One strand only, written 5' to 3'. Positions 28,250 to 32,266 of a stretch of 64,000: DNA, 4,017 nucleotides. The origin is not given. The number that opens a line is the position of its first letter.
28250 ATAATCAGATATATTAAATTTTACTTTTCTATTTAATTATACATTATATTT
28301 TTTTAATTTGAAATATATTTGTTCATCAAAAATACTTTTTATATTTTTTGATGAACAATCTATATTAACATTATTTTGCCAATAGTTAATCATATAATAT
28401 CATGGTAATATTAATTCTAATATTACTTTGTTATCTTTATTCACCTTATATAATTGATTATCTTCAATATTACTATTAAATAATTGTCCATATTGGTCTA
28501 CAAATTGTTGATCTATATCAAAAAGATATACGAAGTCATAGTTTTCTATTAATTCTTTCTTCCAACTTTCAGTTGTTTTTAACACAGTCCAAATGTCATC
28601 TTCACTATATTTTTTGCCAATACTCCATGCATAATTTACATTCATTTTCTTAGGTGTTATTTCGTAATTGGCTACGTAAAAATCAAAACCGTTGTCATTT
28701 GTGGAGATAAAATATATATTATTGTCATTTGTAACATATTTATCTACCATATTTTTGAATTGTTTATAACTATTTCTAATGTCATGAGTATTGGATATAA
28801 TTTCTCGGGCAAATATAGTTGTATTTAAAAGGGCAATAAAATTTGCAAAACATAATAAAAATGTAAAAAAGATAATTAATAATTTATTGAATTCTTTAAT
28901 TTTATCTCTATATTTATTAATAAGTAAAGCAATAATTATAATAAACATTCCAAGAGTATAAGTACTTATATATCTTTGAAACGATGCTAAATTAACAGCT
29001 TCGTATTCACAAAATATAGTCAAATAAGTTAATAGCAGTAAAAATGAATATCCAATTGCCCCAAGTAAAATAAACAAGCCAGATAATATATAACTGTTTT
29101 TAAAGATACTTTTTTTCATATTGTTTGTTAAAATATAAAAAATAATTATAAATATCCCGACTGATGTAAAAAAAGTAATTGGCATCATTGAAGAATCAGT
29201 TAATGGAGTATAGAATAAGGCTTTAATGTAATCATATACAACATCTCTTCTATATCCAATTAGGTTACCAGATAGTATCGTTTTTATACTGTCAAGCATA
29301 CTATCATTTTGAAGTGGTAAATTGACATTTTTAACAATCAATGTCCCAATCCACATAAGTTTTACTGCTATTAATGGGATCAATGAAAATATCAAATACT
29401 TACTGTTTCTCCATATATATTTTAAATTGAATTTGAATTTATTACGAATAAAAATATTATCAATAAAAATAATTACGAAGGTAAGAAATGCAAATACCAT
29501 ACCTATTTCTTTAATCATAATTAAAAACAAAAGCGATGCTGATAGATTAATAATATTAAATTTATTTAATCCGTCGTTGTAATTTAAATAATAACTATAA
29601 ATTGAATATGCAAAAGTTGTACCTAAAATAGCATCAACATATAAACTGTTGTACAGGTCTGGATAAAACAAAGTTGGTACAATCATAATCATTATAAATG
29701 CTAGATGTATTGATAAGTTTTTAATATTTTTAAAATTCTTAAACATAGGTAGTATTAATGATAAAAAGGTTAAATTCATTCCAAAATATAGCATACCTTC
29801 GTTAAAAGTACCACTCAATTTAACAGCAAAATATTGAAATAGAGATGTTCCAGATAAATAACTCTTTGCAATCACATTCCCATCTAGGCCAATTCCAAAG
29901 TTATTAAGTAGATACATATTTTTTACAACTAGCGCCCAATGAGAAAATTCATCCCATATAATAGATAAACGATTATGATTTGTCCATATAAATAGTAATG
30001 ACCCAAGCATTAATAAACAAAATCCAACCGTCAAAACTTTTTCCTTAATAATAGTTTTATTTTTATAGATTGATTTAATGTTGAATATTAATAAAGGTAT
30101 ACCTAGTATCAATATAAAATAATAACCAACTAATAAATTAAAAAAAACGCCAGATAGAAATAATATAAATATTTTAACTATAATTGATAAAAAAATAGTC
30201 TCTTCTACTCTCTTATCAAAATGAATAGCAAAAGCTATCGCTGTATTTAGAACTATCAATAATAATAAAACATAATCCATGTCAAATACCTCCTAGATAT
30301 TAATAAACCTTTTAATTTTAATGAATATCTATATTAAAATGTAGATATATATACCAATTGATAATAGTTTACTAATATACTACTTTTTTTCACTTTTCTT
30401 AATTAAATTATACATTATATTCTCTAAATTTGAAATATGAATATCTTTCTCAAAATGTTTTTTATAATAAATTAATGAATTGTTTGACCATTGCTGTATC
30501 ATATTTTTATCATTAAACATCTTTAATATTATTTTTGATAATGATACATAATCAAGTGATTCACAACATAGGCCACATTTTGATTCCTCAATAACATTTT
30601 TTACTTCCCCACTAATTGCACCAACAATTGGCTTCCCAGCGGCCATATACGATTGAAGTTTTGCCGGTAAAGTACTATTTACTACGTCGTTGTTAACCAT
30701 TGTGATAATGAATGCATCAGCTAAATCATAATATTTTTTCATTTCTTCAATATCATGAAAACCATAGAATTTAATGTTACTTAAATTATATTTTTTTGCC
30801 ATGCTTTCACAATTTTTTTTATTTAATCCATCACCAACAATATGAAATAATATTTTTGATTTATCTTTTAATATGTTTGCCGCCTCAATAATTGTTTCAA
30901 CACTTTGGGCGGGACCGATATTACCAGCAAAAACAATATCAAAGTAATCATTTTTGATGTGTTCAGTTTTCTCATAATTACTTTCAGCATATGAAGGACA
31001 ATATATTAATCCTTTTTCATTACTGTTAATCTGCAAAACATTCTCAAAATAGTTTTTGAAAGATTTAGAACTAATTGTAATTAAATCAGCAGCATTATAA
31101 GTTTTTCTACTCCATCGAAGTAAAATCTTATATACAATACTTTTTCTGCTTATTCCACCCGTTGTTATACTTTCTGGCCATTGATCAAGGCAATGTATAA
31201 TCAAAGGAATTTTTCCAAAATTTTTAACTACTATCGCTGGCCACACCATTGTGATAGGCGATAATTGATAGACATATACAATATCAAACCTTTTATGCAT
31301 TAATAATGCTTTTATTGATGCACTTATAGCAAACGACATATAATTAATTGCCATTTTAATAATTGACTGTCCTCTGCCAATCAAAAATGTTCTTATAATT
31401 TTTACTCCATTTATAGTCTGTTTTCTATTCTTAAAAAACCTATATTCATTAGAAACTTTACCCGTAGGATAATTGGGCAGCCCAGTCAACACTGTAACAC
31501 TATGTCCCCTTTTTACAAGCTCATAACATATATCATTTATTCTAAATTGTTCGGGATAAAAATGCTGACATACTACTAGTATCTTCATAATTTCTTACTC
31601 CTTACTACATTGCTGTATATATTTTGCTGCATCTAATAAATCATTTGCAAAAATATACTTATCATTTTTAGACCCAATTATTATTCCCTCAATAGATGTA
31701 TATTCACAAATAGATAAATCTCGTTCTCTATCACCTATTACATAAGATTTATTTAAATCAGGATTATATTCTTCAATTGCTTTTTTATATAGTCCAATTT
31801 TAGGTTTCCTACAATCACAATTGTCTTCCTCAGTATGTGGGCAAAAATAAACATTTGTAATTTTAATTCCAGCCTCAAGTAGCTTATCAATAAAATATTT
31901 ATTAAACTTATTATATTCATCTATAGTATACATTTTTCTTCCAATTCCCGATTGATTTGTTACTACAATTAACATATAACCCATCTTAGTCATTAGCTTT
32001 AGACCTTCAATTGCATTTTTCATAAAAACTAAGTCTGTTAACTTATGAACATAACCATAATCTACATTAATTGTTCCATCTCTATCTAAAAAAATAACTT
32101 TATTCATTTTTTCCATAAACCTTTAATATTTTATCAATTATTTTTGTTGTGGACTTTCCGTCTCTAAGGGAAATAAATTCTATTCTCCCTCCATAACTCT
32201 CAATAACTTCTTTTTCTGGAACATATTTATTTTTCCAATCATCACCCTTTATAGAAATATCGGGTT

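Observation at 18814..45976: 27-kb composite surface-glycan locus combining teichoic-acid-type, O-antigen-type and capsule-type modules with two export routes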

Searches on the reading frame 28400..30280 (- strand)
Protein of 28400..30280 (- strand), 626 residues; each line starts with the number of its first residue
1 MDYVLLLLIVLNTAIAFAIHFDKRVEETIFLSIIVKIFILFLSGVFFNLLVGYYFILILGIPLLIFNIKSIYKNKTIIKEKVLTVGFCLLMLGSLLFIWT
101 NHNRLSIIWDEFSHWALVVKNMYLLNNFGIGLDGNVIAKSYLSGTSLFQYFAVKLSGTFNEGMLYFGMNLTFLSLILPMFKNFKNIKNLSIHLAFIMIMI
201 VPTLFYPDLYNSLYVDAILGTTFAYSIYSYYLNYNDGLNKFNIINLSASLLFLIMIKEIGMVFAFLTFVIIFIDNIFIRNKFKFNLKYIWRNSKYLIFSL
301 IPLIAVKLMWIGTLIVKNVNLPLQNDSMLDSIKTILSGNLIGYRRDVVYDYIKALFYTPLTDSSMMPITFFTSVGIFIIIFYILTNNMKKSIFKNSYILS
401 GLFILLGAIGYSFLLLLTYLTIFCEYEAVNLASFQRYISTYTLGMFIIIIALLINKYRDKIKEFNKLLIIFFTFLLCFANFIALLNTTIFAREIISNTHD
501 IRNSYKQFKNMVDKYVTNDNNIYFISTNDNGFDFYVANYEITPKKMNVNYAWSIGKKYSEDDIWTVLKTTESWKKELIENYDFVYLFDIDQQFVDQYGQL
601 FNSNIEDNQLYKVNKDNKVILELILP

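Call 6: search_protein_families(library=pfam, proteins=[window:28400-30280:-], max_evalue=0.01)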
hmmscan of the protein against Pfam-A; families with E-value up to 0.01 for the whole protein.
window:28400-30280:- (626 aa): 0 families

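Call 14: search_protein_families(library=ncbifam, proteins=[window:28400-30280:-], max_evalue=0.001)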
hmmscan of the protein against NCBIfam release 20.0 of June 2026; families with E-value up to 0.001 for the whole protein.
window:28400-30280:- (626 aa): 0 families

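Call 77: predict_structure(alignment_id=A4)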
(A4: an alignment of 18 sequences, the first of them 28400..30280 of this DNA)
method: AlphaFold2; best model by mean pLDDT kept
length: 626 residues; sequences in the alignment: 18
mean_pLDDT: 75.5   pTM: 0.79
mean pLDDT of the five models: 75.5, 75.3, 74.0, 73.2, 72.4
residues with pLDDT >= 90: 111; 70-90: 310; 50-70: 161; < 50: 44
segments of 3 or more residues with pLDDT < 50: 107-109, 132-137, 530-560
pLDDT, mean of each block of 10 residues (from residue 1): 93 96 94 96 90 96 96 90 91 89 59 69 76 51 85 86 87 91 79 82 68 76 88 66 88 87 86 69 57 71 84 77 58 74 83 79 61 73 67 63 76 84 71 78 85 78 78 75 65 63 65 65 62 44 36 34 64 79 75 83 81 72 73
secondary structure, 60 per line:
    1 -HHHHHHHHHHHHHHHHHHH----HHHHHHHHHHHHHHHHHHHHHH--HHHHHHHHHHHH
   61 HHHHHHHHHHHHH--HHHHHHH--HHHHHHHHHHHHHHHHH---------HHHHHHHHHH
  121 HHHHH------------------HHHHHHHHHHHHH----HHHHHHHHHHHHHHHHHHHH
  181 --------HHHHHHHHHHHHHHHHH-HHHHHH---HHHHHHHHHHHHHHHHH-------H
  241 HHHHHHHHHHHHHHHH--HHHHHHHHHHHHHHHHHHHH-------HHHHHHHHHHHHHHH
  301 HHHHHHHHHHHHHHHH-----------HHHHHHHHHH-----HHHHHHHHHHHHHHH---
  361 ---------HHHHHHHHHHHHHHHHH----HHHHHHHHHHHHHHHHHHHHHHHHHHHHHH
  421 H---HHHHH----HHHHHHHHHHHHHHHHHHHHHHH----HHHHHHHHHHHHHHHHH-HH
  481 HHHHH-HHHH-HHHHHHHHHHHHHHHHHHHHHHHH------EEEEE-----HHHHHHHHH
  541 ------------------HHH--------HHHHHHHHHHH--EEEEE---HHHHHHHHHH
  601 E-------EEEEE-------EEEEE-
elements in order: H2-20 H25-46 H49-73 H76-82 H85-101 H111-125 H144-156 H161-180 H189-205 H207-212 H216-232 H240-256 H259-278 H286-316 H328-337 H343-357 H370-386 H391-421 H425-429 H434-456 H461-477 H479-485 H487-490 H492-515 E522-526 H532-540 H570-580 E583-587 H591-600 E609-613 E621-625

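Call 79: fold_search(model_id=the predicted structure, library=pdb)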
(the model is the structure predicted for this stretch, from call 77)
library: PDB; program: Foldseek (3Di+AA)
matches with E <= 10: 82; with E <= 0.001: 0
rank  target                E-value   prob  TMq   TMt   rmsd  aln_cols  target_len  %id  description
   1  8if8_B                2.1e-02  0.99  0.39  0.39  10.5       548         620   11  Arabinosyltransferase AftA (released 2023-05-31)
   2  8if8_C                4.2e-02  0.98  0.36  0.37  11.1       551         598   10  Arabinosyltransferase AftA (released 2023-05-31)
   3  6s7t_A                2.7e-01  0.21  0.20  0.19  16.4       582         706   12  Cryo-EM structure of human oligosaccharyltransferase complex OST-B (released 2019-12-18)
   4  6p25_B                4.1e-01  0.96  0.26  0.24   6.2       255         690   12  Structure of S. cerevisiae protein O-mannosyltransferase Pmt1-Pmt2 complex bound to the sugar donor and a peptide acce (released 2019-07-10)
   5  9dlh                  5.5e-01  0.72  0.31  0.32  10.0       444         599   10  donor substrate analog-bound AftB (released 2025-06-25)
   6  8agb_A                5.5e-01  0.60  0.36  0.35  12.8       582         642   14  Structure of yeast oligosaccharylransferase complex with lipid-linked oligosaccharide bound (released 2022-12-07)
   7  7bvh_A                7.1e-01  0.69  0.30  0.20   8.7       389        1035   10  Crystal structure of arabinosyltransferase EmbC2-AcpM2 complex from Mycobacterium smegmatis complexed with di-arabinos (released 2020-04-29)
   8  9jrm                  8.0e-01  0.10  0.11  0.16  20.9       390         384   12  outward-open hSLC19A1 + 2'3'-CDAS (released 2025-02-26)
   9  9m0d_R                1.1e+00  0.12  0.11  0.20  19.3       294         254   12  Cryo-EM structure of neurotensin receptor 1 in complex with beta-arrestin 1 (released 2025-04-09)
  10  7zlg_A                1.1e+00  0.14  0.20  0.19  15.8       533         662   12  Cryo-EM structure of C-mannosyltransferase CeDPY19, in complex with acceptor peptide and bound to CMT2-Fab and anti-Fa (released 2023-01-11)
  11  5ezm                  1.3e+00  0.30  0.32  0.36  15.9       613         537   10  Crystal Structure of ArnT from Cupriavidus metallidurans in the apo state (released 2016-02-17)
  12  6ob6_B                1.6e+00  0.05  0.11  0.15  22.7       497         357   11  Human equilibrative nucleoside transporter-1, S-(4-nitrobenzyl)-6-thioinosine bound, merohedrally twinned (released 2019-07-03)
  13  8fq9                  1.6e+00  0.04  0.09  0.11  23.4       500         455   11  Crystal structure of a ligand-bound cation-site mutant D55C of a melibiose transporter (released 2024-06-05)
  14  8b70_A                1.7e+00  0.03  0.10  0.10  25.2       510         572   12  KimA from B. subtilis with nucleotide second-messenger c-di-AMP bound (released 2023-01-18)
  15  7qkr                  1.7e+00  0.02  0.07  0.05  22.7       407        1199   12  Cryo-EM structure of ABC transporter STE6-2p from Pichia pastoris with Verapamil at 3.2 A resolution (released 2022-10-26)
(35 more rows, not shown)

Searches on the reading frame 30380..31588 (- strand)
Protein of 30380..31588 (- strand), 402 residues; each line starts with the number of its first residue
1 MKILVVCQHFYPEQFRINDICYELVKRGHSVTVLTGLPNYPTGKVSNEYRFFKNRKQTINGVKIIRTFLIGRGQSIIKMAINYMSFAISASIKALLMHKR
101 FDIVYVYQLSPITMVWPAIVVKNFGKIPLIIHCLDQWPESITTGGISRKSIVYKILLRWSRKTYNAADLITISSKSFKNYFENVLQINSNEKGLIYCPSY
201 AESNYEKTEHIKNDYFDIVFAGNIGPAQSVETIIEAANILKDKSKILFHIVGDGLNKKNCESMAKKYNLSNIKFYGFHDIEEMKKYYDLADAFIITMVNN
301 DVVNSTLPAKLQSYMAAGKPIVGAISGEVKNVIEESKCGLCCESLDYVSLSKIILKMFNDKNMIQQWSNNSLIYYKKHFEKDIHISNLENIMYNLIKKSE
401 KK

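Call 6: search_protein_families(library=pfam, proteins=[window:30380-31588:-], max_evalue=0.01)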
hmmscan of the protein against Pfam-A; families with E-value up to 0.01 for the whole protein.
window:30380-31588:- (402 aa): 4 families
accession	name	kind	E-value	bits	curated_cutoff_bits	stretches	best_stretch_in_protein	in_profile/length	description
PF00534.26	Glycos_transf_1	-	8.4e-23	81.2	26.4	1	207-371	7-169/172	Glycosyl transferases group 1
PF13692.12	Glyco_trans_1_4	-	1.5e-17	64.7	27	1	217-360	3-142/142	Glycosyl transferases group 1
PF13439.12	Glyco_transf_4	-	5e-10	40.1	28.5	1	18-192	9-159/170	Glycosyltransferase Family 4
PF13579.12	Glyco_trans_4_4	-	4.8e-08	33.9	29.7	1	16-183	6-144/158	Glycosyl transferase 4-like domain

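Call 14: search_protein_families(library=ncbifam, proteins=[window:30380-31588:-], max_evalue=0.001)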
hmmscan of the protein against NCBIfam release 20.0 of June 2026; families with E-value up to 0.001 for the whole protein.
window:30380-31588:- (402 aa): 12 families
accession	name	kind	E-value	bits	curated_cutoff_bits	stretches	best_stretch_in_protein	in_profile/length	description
NF007640.0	PRK10307.1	subfamily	1.5e-40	139.4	276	1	1-396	1-408/411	WcaI family glycosyltransferase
TIGR04007.1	wcaI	equivalog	1.8e-23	82.9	800.45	1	1-323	1-337/407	colanic acid biosynthesis glycosyltransferase WcaI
TIGR04063.1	stp3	hypoth_equivalog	6.2e-15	55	442.05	1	15-392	18-392/397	TIGR04063 family PEP-CTERM/XrtA system glycosyltransferase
TIGR03999.1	thiol_BshA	equivalog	7.5e-15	54.7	273.7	1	164-396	142-374/375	N-acetyl-alpha-D-glucosaminyl L-malate synthase BshA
NF047676.1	TeichurnBiosyTuaH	equivalog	1.9e-09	36.9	550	1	129-362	121-356/384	teichuronic acid biosynthesis protein TuaH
TIGR03088.1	stp2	hypoth_equivalog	8.2e-09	35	409.05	1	231-391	214-369/374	TIGR03088 family PEP-CTERM/XrtA system glycosyltransferase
TIGR04005.1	wcaL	equivalog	6.9e-08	31.8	537.6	1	228-352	235-362/406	colanic acid biosynthesis glycosyltransferase WcaL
NF053787.1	GlcN_PG_synth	equivalog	6.3e-07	28.6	480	1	195-390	177-354/361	N-acetylglucosaminyl phosphatidylglycerol synthase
NF041876.1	EPS_EpsE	equivalog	7.1e-07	28.8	400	1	213-381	212-382/389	exopolysaccharide biosynthesis GT4 family glycosyltransferase EpsE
TIGR02472.1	sucr_P_syn_N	equivalog_domain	1.3e-06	27.5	576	1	278-387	325-433/439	sucrose-phosphate synthase, putative, glycosyltransferase domain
NF038298.1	EPS_HpsO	equivalog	1.8e-06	27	575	1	196-370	183-362/388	hormogonium polysaccharide biosynthesis glycosyltransferase HpsO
NF047684.1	TeichurnBiosyTuaC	equivalog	0.00015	20.9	550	1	205-390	209-384/391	teichuronic acid biosynthesis protein TuaC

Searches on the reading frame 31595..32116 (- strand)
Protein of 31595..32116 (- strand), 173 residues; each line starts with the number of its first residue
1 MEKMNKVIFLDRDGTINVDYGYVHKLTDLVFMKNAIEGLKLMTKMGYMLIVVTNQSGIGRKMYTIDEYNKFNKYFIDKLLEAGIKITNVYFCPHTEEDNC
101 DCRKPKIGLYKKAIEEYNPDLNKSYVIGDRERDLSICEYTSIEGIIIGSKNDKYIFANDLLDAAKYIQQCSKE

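Call 6: search_protein_families(library=pfam, proteins=[window:31595-32116:-], max_evalue=0.01)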
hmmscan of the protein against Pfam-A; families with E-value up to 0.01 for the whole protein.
window:31595-32116:- (173 aa): 4 families
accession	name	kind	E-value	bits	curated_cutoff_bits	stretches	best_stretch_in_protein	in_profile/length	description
PF08645.17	PNK3P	-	3.8e-09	36.9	22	1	6-129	1-125/161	Polynucleotide kinase 3 phosphatase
PF13242.12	Hydrolase_like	-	4.7e-05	23.7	22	1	102-134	2-35/75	HAD-hyrolase-like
PF00702.32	Hydrolase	-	0.0002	22.3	26.4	1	32-135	100-185/191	haloacid dehalogenase-like hydrolase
PF13419.12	HAD_2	-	0.00022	21.9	23.8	0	94-138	125-169/178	Haloacid dehalogenase-like hydrolase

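Call 14: search_protein_families(library=ncbifam, proteins=[window:31595-32116:-], max_evalue=0.001)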
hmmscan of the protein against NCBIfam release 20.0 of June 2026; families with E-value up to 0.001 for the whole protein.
window:31595-32116:- (173 aa): 9 families
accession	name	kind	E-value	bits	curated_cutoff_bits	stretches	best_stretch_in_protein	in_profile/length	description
NF006506.0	PRK08942.1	equivalog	1.2e-49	168.3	178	1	4-146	2-146/182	D-glycero-beta-D-manno-heptose 1,7-bisphosphate 7-phosphatase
TIGR00213.1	GmhB_yaeD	subfamily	1.1e-42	145.7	149.6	1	5-136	1-138/176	D-glycero-beta-D-manno-heptose 1,7-bisphosphate 7-phosphatase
TIGR01656.1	Histidinol-ppas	subfamily_domain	3.8e-39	134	84.15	1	6-140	1-138/149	histidinol-phosphate phosphatase domain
NF050049.1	HBPPhtaseGmhB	domain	2.1e-37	128.6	250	1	5-151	3-147/171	D-glycero-alpha-D-manno-heptose-1,7-bisphosphate 7-phosphatase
NF003937.0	PRK05446.1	equivalog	8.6e-36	123.7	443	1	4-154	2-155/355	bifunctional histidinol-phosphatase/imidazoleglycerol-phosphate dehydratase HisB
TIGR01261.1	hisB_Nterm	equivalog_domain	1.3e-33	115.8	140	1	5-149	1-148/161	histidinol-phosphatase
TIGR01662.1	HAD-SF-IIIA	subfamily_domain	1.4e-30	106.3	44.6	1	6-137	1-128/141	HAD-IIIA family hydrolase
NF005264.0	PRK06769.1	equivalog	2.5e-23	82.8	217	1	5-146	4-135/175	HAD-IIIA family hydrolase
TIGR01664.1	DNA-3'-Pase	equivalog_domain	2.6e-07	30.7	107.65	1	5-130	13-136/167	DNA 3'-phosphatase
